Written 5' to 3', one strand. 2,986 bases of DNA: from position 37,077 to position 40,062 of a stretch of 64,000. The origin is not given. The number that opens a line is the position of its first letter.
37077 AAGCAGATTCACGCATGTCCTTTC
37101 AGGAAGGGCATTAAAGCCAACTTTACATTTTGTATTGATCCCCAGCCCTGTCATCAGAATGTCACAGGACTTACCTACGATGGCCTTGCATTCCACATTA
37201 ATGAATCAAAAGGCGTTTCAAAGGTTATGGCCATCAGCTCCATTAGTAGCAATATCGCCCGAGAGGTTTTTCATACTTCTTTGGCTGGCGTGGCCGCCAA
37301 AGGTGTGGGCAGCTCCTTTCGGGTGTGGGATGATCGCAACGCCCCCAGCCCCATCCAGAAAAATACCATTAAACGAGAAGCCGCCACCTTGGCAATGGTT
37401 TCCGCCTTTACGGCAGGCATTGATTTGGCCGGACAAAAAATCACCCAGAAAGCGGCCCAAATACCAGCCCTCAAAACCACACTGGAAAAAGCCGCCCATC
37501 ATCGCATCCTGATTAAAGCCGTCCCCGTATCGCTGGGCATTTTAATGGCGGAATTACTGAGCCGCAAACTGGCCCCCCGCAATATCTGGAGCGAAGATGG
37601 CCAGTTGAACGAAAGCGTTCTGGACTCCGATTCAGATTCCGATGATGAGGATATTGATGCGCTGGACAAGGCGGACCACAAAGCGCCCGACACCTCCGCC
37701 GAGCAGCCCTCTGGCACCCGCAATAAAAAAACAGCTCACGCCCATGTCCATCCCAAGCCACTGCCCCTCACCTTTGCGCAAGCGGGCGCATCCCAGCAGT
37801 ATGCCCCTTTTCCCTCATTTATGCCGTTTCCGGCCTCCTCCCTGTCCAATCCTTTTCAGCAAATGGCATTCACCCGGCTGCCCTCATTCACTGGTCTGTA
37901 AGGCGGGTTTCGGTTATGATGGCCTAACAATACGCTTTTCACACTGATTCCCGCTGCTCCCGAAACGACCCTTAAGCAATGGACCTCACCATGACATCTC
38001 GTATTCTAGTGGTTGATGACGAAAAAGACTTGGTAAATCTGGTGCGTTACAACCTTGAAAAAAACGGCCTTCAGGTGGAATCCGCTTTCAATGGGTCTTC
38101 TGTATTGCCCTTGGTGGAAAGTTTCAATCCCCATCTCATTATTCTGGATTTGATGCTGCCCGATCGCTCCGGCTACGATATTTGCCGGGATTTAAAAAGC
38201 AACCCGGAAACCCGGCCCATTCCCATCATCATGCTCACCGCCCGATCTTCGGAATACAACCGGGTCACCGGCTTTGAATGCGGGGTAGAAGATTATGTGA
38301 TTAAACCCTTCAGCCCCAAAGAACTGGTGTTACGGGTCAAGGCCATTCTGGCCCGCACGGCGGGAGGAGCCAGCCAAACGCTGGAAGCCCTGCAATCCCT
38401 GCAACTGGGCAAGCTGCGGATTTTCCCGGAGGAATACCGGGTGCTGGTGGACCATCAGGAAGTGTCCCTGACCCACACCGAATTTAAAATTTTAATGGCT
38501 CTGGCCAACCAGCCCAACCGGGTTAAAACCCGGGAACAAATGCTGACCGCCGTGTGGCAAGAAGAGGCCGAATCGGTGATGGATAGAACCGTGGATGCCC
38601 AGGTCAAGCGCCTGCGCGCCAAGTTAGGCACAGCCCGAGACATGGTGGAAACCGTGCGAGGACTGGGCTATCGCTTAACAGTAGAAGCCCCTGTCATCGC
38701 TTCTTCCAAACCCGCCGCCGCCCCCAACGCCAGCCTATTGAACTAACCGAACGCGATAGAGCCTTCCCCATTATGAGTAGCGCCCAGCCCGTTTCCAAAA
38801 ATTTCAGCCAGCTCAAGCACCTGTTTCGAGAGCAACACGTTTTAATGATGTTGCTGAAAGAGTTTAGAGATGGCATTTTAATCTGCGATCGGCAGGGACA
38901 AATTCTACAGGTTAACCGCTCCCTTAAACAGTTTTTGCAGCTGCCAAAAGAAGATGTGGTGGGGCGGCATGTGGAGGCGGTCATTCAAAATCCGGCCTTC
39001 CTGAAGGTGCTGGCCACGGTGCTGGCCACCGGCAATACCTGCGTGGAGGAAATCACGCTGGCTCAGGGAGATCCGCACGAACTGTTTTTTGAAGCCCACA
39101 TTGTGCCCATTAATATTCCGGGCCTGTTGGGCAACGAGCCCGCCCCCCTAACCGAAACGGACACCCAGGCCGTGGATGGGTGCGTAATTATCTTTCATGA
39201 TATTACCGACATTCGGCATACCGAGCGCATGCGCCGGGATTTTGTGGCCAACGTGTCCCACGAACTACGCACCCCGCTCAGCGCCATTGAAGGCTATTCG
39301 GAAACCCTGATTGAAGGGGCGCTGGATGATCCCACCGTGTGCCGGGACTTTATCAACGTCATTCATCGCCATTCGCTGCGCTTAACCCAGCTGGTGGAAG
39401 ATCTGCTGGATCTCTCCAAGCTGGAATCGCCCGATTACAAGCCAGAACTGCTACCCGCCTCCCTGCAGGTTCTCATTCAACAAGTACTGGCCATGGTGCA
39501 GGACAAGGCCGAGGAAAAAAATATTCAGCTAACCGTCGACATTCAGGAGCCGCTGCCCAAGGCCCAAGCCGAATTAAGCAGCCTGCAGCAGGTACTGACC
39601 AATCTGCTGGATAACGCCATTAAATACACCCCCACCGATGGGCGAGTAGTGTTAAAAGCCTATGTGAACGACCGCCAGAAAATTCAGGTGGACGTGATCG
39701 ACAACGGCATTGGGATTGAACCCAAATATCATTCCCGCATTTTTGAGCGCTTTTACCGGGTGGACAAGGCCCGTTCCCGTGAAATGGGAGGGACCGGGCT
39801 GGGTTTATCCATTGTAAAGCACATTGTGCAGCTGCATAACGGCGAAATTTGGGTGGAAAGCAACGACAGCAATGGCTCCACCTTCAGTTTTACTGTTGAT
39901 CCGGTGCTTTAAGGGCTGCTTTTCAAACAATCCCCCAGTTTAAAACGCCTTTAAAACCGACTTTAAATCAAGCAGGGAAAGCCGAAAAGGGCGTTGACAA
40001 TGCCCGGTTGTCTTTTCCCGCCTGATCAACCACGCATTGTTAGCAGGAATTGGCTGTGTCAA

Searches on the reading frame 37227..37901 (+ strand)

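Call 3: search_protein_families(library=pfam, proteins=[window:37227-37901:+], max_evalue=0.01)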
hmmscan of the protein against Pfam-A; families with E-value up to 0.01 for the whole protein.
window:37227-37901:+ (224 aa): 1 family
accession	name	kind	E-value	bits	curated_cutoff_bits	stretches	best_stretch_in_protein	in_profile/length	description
PF02155.20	GCR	-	0.0093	15.7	29.3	0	57-168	15-126/373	Glucocorticoid receptor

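Call 34: search_protein_families(library=ncbifam, proteins=[window:37227-37901:+], max_evalue=0.001)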
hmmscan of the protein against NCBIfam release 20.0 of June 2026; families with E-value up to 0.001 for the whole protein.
window:37227-37901:+ (224 aa): 0 families

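Call 35: search_protein_families(library=padloc, proteins=[window:37227-37901:+], max_evalue=0.01)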
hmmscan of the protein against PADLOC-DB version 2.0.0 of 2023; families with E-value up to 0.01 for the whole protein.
window:37227-37901:+ (224 aa): 1 family
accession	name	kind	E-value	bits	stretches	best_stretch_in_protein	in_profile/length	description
PDLC04376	PDC-M05B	-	0.0098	14.2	0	63-111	25-76/121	-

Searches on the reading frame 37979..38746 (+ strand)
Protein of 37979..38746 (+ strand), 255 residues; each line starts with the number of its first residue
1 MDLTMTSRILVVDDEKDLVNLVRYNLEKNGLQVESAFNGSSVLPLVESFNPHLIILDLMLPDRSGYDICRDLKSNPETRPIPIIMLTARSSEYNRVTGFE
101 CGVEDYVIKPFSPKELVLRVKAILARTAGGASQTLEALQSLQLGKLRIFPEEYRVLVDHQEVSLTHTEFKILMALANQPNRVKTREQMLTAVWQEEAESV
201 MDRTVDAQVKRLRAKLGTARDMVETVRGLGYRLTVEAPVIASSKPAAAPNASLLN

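Call 3: search_protein_families(library=pfam, proteins=[window:37979-38746:+], max_evalue=0.01)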
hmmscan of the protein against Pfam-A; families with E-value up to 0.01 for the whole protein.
window:37979-38746:+ (255 aa): 2 families
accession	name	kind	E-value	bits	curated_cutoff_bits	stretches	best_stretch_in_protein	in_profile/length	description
PF00072.30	Response_reg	-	5.7e-26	91.3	30.2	1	9-120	1-110/111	Response regulator receiver domain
PF00486.34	Trans_reg_C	-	6e-23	81.1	26.2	1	160-233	2-77/77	Transcriptional regulatory protein, C terminal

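Call 34: search_protein_families(library=ncbifam, proteins=[window:37979-38746:+], max_evalue=0.001)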
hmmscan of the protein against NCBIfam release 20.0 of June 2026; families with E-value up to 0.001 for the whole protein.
window:37979-38746:+ (255 aa): 94 families (the best 25 are shown)
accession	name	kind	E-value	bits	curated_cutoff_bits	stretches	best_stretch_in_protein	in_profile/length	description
TIGR02154.1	PhoB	equivalog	7.8e-69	231.4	296.2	1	5-233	1-225/226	phosphate regulon transcriptional regulator PhoB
NF053854.1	RespRegPhoBBctds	equivalog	1.2e-62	211.3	270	1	9-233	1-224/225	two-component system response regulator PhoB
NF008296.0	PRK11083.1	equivalog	2.4e-58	197.2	273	1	6-234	3-226/228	two-component system response regulator CreB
NF040534.1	resp_reg_YycF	equivalog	3.9e-56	189.9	340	1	8-233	2-227/231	response regulator YycF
NF040689.1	MtrAB_MtrA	equivalog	3.7e-53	180.1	300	1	9-233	1-218/219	MtrAB system response regulator MtrA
NF007546.0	PRK10161.1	equivalog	6.6e-53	179.6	471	1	5-234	1-226/229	phosphate response regulator transcription factor PhoB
NF045944.1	ResRegRpaBCyano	equivalog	6.3e-52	176.2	330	1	10-233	1-227/229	response regulator transcription factor RpaB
NF007982.1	PRK10710.1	equivalog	3.9e-49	167.3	380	1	4-236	5-230/235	envelope stress response regulator BaeR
NF041733.1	resp_reg_CseB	equivalog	3e-48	164.2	350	1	8-234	2-227/228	two-component system response regulator CseB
NF033117.2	vanR_ACDEGLN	exception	7.2e-46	156.6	350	1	9-233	1-225/226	VanR-ABDEGLN family response regulator transcription factor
NF007005.1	PRK09468.1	equivalog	5.4e-45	153.6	331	1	6-232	3-230/237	osmolarity response regulator transcription factor OmpR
NF041734.1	resp_reg_RppA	equivalog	1.5e-44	152.1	250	1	8-234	2-228/229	two-component system response regulator RppA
NF033120.0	vanR_FM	exception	1.9e-42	145.5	460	1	8-233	5-229/231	vancomycin resistance response regulator transcription factor, VanR-F/VanR-M family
NF012227.0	AdeR_RR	equivalog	6e-41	140.5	340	1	7-234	12-237/239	efflux system response regulator transcription factor AdeR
NF008199.0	PRK10955.1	equivalog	1.6e-40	139.5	341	1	8-233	3-228/232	envelope stress response regulator transcription factor CpxR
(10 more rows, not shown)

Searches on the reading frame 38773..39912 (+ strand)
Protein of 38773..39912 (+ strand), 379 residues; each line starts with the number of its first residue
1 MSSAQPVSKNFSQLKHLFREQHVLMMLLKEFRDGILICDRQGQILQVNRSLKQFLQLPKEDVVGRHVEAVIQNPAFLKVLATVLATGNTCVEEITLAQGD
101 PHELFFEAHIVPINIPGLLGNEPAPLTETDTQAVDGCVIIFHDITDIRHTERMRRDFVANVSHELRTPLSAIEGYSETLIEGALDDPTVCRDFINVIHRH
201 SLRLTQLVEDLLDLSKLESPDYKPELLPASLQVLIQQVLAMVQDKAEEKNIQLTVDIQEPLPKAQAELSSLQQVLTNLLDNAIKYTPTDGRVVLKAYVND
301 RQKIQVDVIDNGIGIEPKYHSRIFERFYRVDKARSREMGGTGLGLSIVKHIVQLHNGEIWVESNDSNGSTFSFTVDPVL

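Call 3: search_protein_families(library=pfam, proteins=[window:38773-39912:+], max_evalue=0.01)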
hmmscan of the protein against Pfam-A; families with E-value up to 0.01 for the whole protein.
window:38773-39912:+ (379 aa): 8 families
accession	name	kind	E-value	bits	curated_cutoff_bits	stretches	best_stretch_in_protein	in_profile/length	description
PF02518.31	HATPase_c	-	2.4e-32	112.1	26.4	1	270-376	5-108/111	Histidine kinase-, DNA gyrase B-, and HSP90-like ATPase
PF00512.31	HisKA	-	2.7e-21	75.8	26.9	1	153-219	1-65/66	His Kinase A (phospho-acceptor) domain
PF13426.13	PAS_9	-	1.4e-09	38.6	27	1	33-146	2-103/103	PAS domain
PF08448.16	PAS_4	-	1.3e-08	35.5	23.1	1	31-146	4-107/110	PAS fold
PF00989.32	PAS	-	1.1e-06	29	22.6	1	31-91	10-73/113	PAS fold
PF12860.13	PAS_7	-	2.4e-05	24.9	27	1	28-73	1-47/115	PAS fold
PF14501.12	HATPase_c_5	-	0.00026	21.3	22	1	271-366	6-93/102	GHKL domain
PF13188.13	PAS_8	-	0.0032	17.7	21.8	1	33-67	12-43/65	PAS domain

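Call 34: search_protein_families(library=ncbifam, proteins=[window:38773-39912:+], max_evalue=0.001)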
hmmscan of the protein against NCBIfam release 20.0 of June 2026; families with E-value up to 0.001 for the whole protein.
window:38773-39912:+ (379 aa): 88 families (the best 25 are shown)
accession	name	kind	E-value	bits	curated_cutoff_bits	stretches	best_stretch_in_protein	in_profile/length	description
NF046044.1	PnpS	equivalog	8.7e-113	377.2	400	1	13-374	46-388/390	two-component system histidine kinase PnpS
TIGR02966.1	phoR_proteo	equivalog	8.1e-91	304.5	334.2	1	24-374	8-332/333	phosphate regulon sensor histidine kinase PhoR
NF033092.0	HK_WalK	equivalog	1.5e-88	297.8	725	1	19-375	255-592/594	cell wall metabolism sensor histidine kinase WalK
NF033093.1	HK_VicK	exception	5.3e-61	206.6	680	1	17-373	89-431/448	cell wall metabolism sensor histidine kinase VicK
NF008468.0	PRK11360.1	equivalog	1e-57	195.9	646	1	16-374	262-605/616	two-component system sensor histidine kinase AtoS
NF045911.1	TCSHisKinNblS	equivalog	2.2e-57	194.7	1000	1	16-375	260-618/621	two-component system sensor histidine kinase NblS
NF053855.1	HisKinPhoRBctds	equivalog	1.8e-56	191.8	500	1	141-375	348-581/583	two-component system sensor histidine kinase PhoR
NF041735.1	hist_kin_RppB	equivalog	1.1e-55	189.2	400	1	148-374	210-436/438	two-component system sensor histidine kinase RppB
NF008235.0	PRK11006.1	equivalog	8.6e-55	186.3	390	1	137-376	187-422/431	phosphate regulon sensor histidine kinase PhoR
NF047874.1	MASE3_PAS_HK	subfamily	9.9e-55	186.5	560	1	15-374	258-622/655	MASE3 domain-containing sensor histidine kinase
NF008318.0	PRK11107.1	equivalog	6.6e-53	180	890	1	150-375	289-516/920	two-component sensor histidine kinase BarA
NF006800.0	PRK09303.1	equivalog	5.4e-50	170.4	342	1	155-375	152-375/383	histidine kinase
TIGR02956.1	TMAO_torS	equivalog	5.5e-50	170.4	676.5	1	152-375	462-680/967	TMAO reductase system sensor histidine kinase/response regulator TorS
NF008312.0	PRK11100.1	equivalog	1.3e-46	159.5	356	1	156-373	258-470/477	two-component system sensor histidine kinase CreC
NF038297.2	hybrid_HK_HrmK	equivalog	5.6e-46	157.4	725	1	146-374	227-454/607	hybrid histidine kinase/response regulator HrmK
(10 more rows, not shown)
